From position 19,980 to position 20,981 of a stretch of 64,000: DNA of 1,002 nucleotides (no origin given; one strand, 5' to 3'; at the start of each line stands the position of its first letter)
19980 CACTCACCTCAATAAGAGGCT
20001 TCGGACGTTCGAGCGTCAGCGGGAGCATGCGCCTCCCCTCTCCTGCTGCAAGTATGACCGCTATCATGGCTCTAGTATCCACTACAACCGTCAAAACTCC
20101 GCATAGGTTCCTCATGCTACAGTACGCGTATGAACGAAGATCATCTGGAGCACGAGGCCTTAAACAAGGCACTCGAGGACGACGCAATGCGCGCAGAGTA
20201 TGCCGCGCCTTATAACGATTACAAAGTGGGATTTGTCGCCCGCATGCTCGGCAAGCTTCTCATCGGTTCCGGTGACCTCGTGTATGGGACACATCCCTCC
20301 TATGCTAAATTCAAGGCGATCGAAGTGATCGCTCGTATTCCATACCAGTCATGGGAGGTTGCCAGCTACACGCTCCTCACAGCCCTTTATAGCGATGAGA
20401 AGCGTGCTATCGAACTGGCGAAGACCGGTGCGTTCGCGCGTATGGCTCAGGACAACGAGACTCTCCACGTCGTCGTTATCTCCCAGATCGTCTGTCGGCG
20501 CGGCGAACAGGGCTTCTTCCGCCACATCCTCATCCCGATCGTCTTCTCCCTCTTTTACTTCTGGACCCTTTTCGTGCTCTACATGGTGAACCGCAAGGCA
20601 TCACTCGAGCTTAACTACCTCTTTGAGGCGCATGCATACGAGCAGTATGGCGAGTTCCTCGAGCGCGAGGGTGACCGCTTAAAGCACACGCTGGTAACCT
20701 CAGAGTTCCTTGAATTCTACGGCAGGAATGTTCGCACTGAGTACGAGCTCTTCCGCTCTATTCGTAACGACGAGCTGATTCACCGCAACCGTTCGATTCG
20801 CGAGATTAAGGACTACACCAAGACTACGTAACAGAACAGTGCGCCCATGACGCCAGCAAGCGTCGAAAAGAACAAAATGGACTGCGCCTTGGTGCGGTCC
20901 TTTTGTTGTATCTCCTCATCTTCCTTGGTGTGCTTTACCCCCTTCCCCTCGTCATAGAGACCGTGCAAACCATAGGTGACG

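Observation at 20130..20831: Alternative-oxidase-like di-iron protein in a genome with few respiratory signatures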

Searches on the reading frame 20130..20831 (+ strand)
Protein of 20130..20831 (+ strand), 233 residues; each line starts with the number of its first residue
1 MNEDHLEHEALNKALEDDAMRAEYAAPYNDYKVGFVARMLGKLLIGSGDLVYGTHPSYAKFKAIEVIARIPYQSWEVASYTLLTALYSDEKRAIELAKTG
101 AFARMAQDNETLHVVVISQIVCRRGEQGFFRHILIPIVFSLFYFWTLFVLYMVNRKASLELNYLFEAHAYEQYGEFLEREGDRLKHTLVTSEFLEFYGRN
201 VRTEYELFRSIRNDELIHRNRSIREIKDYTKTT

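Call 3: search_protein_families(library=pfam, proteins=[window:20130-20831:+], max_evalue=10)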
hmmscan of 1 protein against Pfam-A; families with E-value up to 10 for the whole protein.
window:20130-20831:+ (233 aa): 1 family
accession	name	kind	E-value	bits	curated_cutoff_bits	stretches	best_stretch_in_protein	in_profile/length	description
PF01786.24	AOX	-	5.5e-06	26.6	22.7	1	57-220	52-209/216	Alternative oxidase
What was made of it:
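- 20130..20831 (+): CDS of the 233-aa AOX/PTOX-superfamily di-iron oxidase-like protein (stop codon included). Pfam PF01786 above its gathering score (call 3).
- On AOX/PTOX superfamily (Pfam PF01786, membrane-bound di-iron carboxylate quinol oxidases): PF01786: E=5.5e-6, 26.6 bits against a cut-off of 22.7, protein residues 57-220 matching profile positions 52-209 of 216 (call 3).
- On COQ7 / Clk-1 demethoxyubiquinone hydroxylase: The window protein has no COQ7 hit even at E<=10 (call 3).
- Closest known: Trypanosome/mitochondrial and proteobacterial alternative oxidase. Same: Pfam PF01786 is above its cut-off (call 3).
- Checked: Pfam AOX is the only hit and passes its gathering score (E=5.5e-6, 26.6 bits against 22.7; call 3).
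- Pfam AOX is the only hit and is above its cut-off (call 3).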

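Call 4: search_protein_families(library=ncbifam, proteins=[window:20130-20831:+], max_evalue=10)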
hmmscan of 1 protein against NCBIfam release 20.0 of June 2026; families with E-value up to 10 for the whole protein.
window:20130-20831:+ (233 aa): 0 families
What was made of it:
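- On Rubrerythrin / ferritin / Dps: No Pfam or NCBIfam hit (calls 3, 4).
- There is no Pfam or NCBIfam hit to those families for this protein (calls 3, 4).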

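Call 5: search_solved_structures(query=window:20130-20831:+, max_evalue=10, show_alignments=3)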
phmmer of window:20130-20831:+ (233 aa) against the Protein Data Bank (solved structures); distinct sequences matched with E-value up to 10: 0.

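Call 6: find_homologous_proteins(query=window:20130-20831:+, max_evalue=0.001)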
Query window:20130-20831:+ (233 aa): 787 proteins with E <= 0.001 among 1058 candidates; the best 120 are listed.
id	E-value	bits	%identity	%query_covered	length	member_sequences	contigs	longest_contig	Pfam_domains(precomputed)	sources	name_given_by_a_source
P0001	8.0e-139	479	91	100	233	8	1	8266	PF01786.25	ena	-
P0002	1.7e-138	478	92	100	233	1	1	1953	PF01786.25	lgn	-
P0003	1.7e-131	455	87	100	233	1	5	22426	PF01786.25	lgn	-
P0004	2.0e-130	451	88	100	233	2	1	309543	PF01786.25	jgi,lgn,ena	-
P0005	1.1e-129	449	86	100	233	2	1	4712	PF01786.25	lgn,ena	-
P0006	6.9e-127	440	85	100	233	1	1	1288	PF01786.25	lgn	-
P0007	9.9e-122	423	81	100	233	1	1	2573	PF01786.25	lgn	-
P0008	9.2e-115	400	77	100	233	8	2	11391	PF01786.25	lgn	-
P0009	1.3e-112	393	77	98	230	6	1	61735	PF01786.25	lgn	-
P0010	2.1e-109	383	77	99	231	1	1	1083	PF01786.25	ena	-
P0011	2.3e-106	373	76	98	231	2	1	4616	PF01786.25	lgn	-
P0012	1.1e-105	370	75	99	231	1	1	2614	PF01786.25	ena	-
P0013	1.6e-104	367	70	98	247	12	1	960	PF01786.25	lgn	-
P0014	4.7e-103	362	73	99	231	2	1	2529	PF01786.25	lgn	-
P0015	2.5e-101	356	71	97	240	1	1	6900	PF01786.25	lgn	-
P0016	5.2e-101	355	70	97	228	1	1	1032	PF01786.25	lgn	-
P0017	7.7e-101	355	72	97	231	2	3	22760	PF01786.25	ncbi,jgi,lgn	-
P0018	2.0e-100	353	69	99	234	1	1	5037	PF01786.25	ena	-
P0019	4.1e-100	352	70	97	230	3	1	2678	PF01786.25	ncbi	-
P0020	1.6e-99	350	69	99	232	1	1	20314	PF01786.25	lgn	-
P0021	1.6e-99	350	68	99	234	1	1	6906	PF01786.25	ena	-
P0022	3.4e-99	349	69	99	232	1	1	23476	PF01786.25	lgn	-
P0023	1.4e-98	347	69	99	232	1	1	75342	PF01786.25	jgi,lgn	jgi:hypothetical protein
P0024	2.1e-98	347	69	97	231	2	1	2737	PF01786.25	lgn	-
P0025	3.5e-98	346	68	97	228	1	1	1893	PF01786.25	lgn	-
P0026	4.2e-98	346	69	97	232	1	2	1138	PF01786.25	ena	-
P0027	4.4e-98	346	68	97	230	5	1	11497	PF01786.25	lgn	-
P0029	7.0e-98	345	68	99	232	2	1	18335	PF01786.25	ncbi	-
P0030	7.8e-98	345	69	97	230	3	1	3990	PF01786.25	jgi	-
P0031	8.3e-98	345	67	99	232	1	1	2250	PF01786.25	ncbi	-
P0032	1.0e-97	344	68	97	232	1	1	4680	PF01786.25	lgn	-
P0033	1.0e-97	344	69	97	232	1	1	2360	PF01786.25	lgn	-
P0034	1.8e-97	344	67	97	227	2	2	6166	PF01786.25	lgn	-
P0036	1.9e-97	343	68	98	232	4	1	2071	PF01786.25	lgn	-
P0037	2.4e-97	343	68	97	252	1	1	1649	PF01786.25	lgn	-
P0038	2.7e-97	343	67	97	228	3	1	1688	PF01786.25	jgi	jgi:ubiquinol oxidase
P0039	2.7e-97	343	69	97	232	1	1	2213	PF01786.25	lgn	-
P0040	4.8e-97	342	68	97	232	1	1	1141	PF01786.25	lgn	-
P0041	4.9e-97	342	69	97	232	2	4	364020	PF01786.25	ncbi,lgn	-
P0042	5.5e-97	342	68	97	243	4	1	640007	-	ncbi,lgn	ncbi:MAG: hypothetical protein V4681_03370 [Patescibacteria group bacterium]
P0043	5.7e-97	342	68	97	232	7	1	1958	PF01786.25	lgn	-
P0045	8.1e-97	341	68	97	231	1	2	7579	PF01786.25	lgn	-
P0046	9.1e-97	341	67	97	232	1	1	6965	PF01786.25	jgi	-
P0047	1.1e-96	341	71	96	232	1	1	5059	PF01786.25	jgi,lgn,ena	-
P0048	1.2e-96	341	67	97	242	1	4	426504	PF01786.25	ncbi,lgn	-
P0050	1.3e-96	341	69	97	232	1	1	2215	PF01786.25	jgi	-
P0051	1.4e-96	341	68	97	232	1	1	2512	PF01786.25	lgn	-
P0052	1.5e-96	341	67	97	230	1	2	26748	PF01786.25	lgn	-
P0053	1.7e-96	340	67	97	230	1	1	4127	PF01786.25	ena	-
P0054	1.8e-96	340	66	98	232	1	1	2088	PF01786.25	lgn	-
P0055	2.3e-96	340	66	97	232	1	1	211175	PF01786.25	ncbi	ncbi:MAG: alternative oxidase [Patescibacteria group bacterium]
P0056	2.7e-96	340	68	97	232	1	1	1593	PF01786.25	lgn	-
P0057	3.0e-96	340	68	99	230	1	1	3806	PF01786.25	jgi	jgi:ubiquinol oxidase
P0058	3.6e-96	339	68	97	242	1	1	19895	PF01786.25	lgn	-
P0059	3.9e-96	339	67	97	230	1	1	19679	PF01786.25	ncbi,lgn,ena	-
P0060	4.1e-96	339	67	97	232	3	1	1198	PF01786.25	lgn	-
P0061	4.2e-96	339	68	97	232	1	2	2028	PF01786.25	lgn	-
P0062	4.3e-96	339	67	97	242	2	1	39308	PF01786.25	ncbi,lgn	-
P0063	4.3e-96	339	68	99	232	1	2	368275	PF01786.25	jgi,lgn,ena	-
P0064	4.3e-96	339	65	98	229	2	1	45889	PF01786.25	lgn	-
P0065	4.5e-96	339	68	97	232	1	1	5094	PF01786.25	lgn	-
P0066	5.9e-96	339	67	97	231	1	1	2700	PF01786.25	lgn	-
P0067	7.4e-96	338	65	99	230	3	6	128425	PF01786.25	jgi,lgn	-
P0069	8.5e-96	338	67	97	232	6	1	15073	PF01786.25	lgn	-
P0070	8.8e-96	338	68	97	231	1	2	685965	PF01786.25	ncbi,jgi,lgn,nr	ncbi:MAG: hypothetical protein AB199_03690 [Parcubacteria bacterium C7867-004]|nr:MAG: hypothetical 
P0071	9.3e-96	338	66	99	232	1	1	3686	PF01786.25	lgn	-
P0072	9.5e-96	338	67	97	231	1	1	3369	PF01786.25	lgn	-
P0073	9.8e-96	338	68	97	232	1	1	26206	PF01786.25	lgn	-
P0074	1.0e-95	338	66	98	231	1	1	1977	PF01786.25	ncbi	-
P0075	1.0e-95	338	67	97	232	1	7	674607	PF01786.25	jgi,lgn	-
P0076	1.1e-95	338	65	99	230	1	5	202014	PF01786.25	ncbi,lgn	-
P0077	1.3e-95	338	67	97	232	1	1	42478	PF01786.25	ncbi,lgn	-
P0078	2.0e-95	337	67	97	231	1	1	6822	PF01786.25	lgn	-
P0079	2.0e-95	337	66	97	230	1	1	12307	PF01786.25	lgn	-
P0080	2.3e-95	337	68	99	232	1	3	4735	PF01786.25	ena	-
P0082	2.9e-95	336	66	99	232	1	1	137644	PF01786.25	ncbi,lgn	ncbi:MAG: alternative oxidase [Patescibacteria group bacterium]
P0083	2.9e-95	336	66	99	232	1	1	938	PF01786.25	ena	-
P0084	3.0e-95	336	66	99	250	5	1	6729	PF01786.25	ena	-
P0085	3.4e-95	336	66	99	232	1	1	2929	PF01786.25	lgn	-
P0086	3.4e-95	336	67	97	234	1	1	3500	PF01786.25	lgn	-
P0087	3.5e-95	336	67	97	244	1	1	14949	PF01786.25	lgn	-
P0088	3.6e-95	336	68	96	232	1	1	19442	PF01786.25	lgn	-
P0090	5.1e-95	336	67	97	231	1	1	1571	PF01786.25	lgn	-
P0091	5.6e-95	335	65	97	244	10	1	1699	PF01786.25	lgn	-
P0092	6.9e-95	335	66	97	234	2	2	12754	PF01786.25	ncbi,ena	-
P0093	7.0e-95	335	67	97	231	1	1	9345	PF01786.25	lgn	-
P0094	7.4e-95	335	67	97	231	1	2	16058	PF01786.25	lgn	-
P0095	9.2e-95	335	67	97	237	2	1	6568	PF01786.25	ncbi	-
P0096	9.9e-95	335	65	100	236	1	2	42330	PF01786.25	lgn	-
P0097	1.1e-94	334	65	97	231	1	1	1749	PF01786.25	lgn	-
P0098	1.5e-94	334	66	98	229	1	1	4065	PF01786.25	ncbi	-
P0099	1.8e-94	334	65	98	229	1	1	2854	PF01786.25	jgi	jgi:hypothetical protein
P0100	2.0e-94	334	67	99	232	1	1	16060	PF01786.25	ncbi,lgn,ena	-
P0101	2.0e-94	334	66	99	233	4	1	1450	PF01786.25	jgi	jgi:hypothetical protein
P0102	2.1e-94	334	68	97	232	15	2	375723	PF01786.25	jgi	-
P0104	2.3e-94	333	65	99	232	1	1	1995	PF01786.25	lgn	-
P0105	2.4e-94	333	66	99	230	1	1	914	PF01786.25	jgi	jgi:hypothetical protein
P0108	2.8e-94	333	67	97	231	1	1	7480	PF01786.25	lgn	-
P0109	3.0e-94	333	66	97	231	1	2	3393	PF01786.25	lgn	-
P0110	4.0e-94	333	66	100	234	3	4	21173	PF01786.25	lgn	-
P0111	4.0e-94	333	65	97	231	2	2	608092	PF01786.25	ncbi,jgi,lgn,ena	-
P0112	4.1e-94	333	66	97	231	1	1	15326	PF01786.25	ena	-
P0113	4.8e-94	332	67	97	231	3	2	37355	PF01786.25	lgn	-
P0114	5.5e-94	332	67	97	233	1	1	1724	PF01786.25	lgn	-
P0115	5.7e-94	332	65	97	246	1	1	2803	PF01786.25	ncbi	-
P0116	6.5e-94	332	67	97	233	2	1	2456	PF01786.25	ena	-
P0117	7.7e-94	332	65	99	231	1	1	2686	PF01786.25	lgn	-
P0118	7.7e-94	332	67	97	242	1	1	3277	PF01786.25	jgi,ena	jgi:hypothetical protein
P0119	8.3e-94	332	66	97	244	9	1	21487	PF01786.25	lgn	-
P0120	9.2e-94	331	65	97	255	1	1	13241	PF01786.25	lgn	-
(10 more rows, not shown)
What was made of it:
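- Family members are 65-92% identical over hundreds of clusters, which indicates strong purifying selection (call 6).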

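Call 17: search_solved_structures(query=A1, max_evalue=10, show_alignments=2)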
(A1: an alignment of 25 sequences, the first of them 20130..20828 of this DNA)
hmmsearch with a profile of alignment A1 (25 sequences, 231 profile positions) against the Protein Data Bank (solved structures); distinct sequences matched with E-value up to 10: 1.
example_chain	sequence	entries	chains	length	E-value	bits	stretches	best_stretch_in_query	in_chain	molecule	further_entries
9crw_D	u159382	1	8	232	0.14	14.8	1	159-218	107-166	Kinesin-like protein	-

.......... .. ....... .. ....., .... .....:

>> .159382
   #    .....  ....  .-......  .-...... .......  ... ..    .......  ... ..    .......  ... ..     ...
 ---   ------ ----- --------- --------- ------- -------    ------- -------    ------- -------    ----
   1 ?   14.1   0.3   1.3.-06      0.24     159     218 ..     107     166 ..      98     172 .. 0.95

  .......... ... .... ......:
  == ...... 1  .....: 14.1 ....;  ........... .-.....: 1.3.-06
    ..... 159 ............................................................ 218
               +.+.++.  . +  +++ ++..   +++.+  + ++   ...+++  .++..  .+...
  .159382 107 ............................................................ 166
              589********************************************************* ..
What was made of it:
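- On Canonical AOX clade (mitochondrial and proteobacterial): The family profile gives no TAO hit at E<=10 (call 17).
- Closest known: Trypanosome/mitochondrial and proteobacterial alternative oxidase. Different: A profile of the CPR family alone does not find TAO (call 17).
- The family-only profile finds no solved AOX (call 17).
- Tried and rejected: Direct sequence search of the protein (call 5) and of the CPR-only profile (call 17) against PDB sequences found no AOX.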

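Call 20: find_encoding_contigs(protein=P0070, flank=10000, max_places=3)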
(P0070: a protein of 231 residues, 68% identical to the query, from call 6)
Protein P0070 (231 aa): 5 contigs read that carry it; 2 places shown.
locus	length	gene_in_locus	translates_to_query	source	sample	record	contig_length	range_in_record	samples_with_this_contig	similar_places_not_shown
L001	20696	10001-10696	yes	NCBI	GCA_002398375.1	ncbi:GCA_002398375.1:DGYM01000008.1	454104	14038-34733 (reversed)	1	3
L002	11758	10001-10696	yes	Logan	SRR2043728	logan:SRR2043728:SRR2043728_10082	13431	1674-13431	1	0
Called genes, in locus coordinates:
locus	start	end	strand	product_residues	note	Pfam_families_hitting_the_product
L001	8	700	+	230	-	PF02517:Rce1-like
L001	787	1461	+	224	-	PF00072:Response_reg, PF00486:Trans_reg_C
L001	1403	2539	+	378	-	PF00512:HisKA, PF02518:HATPase_c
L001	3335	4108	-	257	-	PF01061:ABC2_membrane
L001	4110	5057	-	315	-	PF00005:ABC_tran, PF13304:AAA_21 (weak)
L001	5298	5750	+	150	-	PF04138:GtrA_DPMS_TM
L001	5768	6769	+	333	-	PF03741:TerC, PF04332:DUF475, PF03741:TerC (weak)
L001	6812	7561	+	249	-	PF03332:PMM, PF08282:Hydrolase_3 (weak)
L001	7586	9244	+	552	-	PF01565:FAD_binding_4, PF02913:FAD-oxidase_C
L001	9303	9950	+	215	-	PF00551:Formyl_trans_N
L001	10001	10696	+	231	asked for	PF01786:AOX (weak)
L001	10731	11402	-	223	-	-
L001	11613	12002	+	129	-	PF00076:RRM_1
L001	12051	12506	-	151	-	PF07098:DUF1360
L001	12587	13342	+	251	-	PF03602:Cons_hypoth95 (weak), PF05175:MTS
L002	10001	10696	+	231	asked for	PF01786:AOX (weak)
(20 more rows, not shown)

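Call 21: find_encoding_contigs(protein=window:20130-20831:+, flank=10000, max_places=4)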
Protein window:20130-20831:+ (233 aa): 2 contigs read that carry it; 1 place shown.
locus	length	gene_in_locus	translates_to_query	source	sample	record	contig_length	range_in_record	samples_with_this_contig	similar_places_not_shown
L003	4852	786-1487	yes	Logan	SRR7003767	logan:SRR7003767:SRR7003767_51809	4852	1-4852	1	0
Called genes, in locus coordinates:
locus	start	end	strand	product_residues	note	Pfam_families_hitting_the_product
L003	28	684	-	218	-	PF00483:NTP_transferase, PF12804:NTP_transf_3 (weak)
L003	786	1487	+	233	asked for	PF01786:AOX (weak)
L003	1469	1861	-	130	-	-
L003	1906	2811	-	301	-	PF19077:Big_13 (weak)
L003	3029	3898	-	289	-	PF01471:PG_binding_1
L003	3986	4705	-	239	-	PF00520:Ion_trans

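Call 22: find_encoding_contigs(protein=P0042, flank=8000, max_places=2)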
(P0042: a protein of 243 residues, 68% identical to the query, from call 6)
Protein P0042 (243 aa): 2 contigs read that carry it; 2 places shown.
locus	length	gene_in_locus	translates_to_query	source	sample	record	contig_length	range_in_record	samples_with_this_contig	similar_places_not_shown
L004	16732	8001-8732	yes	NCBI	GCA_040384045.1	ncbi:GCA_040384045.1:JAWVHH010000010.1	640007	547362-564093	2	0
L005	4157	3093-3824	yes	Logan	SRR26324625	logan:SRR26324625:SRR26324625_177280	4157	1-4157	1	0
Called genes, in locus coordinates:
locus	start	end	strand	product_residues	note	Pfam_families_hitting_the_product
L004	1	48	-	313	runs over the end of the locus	PF00005:ABC_tran, PF13175:AAA_15 (faint), PF13304:AAA_21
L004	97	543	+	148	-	PF04138:GtrA_DPMS_TM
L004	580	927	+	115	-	PF01050:MannoseP_isomer, PF07883:Cupin_2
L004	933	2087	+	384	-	PF04041:Glyco_hydro_130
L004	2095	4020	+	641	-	PF04041:Glyco_hydro_130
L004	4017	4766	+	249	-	PF08282:Hydrolase_3 (faint), PF03332:PMM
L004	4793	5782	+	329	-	PF03741:TerC, PF04332:DUF475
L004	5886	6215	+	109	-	-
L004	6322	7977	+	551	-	PF01565:FAD_binding_4, PF02913:FAD-oxidase_C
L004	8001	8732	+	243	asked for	-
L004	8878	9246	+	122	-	PF00076:RRM_1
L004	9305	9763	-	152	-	PF07098:DUF1360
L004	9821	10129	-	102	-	-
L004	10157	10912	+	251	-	PF03602:Cons_hypoth95, PF05175:MTS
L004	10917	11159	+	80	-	-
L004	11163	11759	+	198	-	PF03703:bPH_2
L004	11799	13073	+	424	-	PF01409:tRNA-synt_2d, PF13393:tRNA-synt_His, PF00587:tRNA-synt_2b, PF03129:HGTP_anticodon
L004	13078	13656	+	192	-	PF01612:DNA_pol_A_exo1 (weak), PF13482:RNase_H_2, PF10108:DNA_pol_B_exo2 (faint)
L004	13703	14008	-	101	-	-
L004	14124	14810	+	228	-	PF18400:Thioredoxin_12 (weak), PF13462:Thioredoxin_4, PF01323:DSBA (faint)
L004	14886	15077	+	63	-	-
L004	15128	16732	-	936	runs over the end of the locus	PF00580:UvrD-helicase, PF13245:AAA_19, PF13604:AAA_30 (faint), PF13361:UvrD_C, PF13538:UvrD_C_2 (faint), PF12705:PDDEXK_1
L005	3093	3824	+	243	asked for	-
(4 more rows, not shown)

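Call 23: find_encoding_contigs(protein=P0048, flank=8000, max_places=2)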
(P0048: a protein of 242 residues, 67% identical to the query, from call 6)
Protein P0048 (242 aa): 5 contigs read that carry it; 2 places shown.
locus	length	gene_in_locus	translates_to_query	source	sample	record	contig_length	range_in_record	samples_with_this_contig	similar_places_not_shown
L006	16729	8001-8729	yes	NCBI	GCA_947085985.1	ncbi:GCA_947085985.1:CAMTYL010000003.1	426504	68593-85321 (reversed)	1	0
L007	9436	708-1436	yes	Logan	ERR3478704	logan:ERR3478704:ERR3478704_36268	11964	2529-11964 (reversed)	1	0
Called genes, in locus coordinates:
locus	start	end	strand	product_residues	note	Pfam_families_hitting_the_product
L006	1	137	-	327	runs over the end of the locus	PF13354:Beta-lactamase2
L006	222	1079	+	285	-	PF02557:VanY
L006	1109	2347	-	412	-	PF00704:Glyco_hydro_18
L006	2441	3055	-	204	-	-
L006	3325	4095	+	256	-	PF02673:BacA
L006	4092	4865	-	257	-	PF01061:ABC2_membrane, PF12698:ABC2_membrane_3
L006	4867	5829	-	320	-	PF00005:ABC_tran, PF13304:AAA_21 (weak)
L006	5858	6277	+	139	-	PF04138:GtrA_DPMS_TM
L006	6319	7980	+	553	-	PF01565:FAD_binding_4, PF02913:FAD-oxidase_C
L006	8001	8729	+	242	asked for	PF01786:AOX (weak)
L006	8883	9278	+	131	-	PF00076:RRM_1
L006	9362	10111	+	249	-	PF03602:Cons_hypoth95 (weak), PF05175:MTS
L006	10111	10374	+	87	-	-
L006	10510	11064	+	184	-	PF03703:bPH_2 (weak)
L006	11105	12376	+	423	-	PF01409:tRNA-synt_2d (weak), PF13393:tRNA-synt_His, PF00587:tRNA-synt_2b, PF03129:HGTP_anticodon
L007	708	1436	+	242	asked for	PF01786:AOX (weak)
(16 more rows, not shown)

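Call 24: find_encoding_contigs(protein=P0004, flank=10000, max_places=2)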
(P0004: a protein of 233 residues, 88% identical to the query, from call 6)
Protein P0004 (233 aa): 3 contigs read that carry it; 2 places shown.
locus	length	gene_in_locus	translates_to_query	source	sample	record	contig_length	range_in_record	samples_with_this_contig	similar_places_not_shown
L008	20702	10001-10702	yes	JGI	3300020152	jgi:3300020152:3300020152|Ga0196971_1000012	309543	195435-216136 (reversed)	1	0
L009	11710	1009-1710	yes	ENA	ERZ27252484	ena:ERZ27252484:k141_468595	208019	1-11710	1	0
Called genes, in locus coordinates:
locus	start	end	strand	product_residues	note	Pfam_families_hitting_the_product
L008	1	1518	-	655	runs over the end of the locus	PF04851:ResIII (weak), PF00176:SNF2-rel_dom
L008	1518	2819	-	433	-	-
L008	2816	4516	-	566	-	PF00145:DNA_methylase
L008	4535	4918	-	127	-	PF03852:Vsr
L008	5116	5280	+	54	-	-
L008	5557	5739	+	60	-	-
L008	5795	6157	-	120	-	-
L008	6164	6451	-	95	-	-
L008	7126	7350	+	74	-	-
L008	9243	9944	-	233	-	PF00483:NTP_transferase, PF01128:IspD (weak), PF12804:NTP_transf_3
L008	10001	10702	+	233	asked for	PF01786:AOX (weak)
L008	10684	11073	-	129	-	-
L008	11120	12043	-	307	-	PF19077:Big_13 (weak)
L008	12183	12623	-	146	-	-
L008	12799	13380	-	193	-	-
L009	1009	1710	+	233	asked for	PF01786:AOX (weak)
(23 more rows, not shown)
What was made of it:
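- Synteny is conserved with relatives (calls 21, 24).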
